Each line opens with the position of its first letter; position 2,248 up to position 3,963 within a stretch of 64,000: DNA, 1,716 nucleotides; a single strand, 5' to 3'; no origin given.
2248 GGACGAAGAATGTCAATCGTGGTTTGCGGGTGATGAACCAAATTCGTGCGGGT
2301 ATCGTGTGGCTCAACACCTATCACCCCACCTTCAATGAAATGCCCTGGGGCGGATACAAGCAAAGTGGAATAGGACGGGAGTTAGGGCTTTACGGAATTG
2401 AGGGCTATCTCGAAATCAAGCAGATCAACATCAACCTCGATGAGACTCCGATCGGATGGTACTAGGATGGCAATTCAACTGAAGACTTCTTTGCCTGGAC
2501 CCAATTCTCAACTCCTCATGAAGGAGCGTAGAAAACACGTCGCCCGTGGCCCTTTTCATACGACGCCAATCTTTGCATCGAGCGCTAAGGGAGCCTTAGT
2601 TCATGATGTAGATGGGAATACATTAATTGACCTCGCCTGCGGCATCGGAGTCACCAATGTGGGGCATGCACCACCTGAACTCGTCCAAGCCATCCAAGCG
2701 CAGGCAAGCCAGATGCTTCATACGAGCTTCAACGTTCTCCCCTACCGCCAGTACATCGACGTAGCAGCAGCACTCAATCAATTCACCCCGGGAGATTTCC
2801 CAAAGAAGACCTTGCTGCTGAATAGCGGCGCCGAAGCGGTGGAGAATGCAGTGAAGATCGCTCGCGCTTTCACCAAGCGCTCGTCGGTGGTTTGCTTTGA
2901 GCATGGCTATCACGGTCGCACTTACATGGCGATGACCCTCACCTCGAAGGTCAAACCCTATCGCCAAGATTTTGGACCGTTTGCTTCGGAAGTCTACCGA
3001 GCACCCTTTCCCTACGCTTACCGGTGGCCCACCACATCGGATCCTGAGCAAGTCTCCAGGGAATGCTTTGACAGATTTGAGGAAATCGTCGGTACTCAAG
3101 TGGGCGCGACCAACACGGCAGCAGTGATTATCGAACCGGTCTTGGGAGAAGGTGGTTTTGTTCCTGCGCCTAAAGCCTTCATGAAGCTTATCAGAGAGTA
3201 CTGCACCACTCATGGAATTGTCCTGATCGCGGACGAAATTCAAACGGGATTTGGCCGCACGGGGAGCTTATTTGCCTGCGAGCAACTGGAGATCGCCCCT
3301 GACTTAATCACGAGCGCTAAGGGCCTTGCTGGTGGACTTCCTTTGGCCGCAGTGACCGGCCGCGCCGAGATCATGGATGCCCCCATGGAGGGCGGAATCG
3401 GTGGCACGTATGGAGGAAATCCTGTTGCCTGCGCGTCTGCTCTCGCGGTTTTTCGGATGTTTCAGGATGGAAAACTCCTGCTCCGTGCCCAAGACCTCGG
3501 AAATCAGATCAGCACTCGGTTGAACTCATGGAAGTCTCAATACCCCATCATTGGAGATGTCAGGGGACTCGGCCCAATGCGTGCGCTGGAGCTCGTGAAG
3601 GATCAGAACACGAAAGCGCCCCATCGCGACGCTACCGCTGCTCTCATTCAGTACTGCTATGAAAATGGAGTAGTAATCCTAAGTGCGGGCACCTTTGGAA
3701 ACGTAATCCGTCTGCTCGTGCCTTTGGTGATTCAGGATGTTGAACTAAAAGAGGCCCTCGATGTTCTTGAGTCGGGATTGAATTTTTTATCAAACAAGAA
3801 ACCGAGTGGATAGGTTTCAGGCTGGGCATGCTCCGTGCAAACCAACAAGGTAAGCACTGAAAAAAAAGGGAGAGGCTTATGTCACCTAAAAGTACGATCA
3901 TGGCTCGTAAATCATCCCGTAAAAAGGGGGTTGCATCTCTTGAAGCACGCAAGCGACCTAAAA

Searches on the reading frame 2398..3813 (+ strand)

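Call 97: search_protein_families(library=pfam, proteins=[window:2398-3813:+], max_evalue=0.00001)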
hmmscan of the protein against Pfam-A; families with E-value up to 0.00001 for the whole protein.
window:2398-3813:+ (471 aa): 1 family
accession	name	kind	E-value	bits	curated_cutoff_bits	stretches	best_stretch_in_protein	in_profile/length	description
PF00202.27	Aminotran_3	-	1.9e-126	422.5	30.5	1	55-458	8-400/403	Aminotransferase class-III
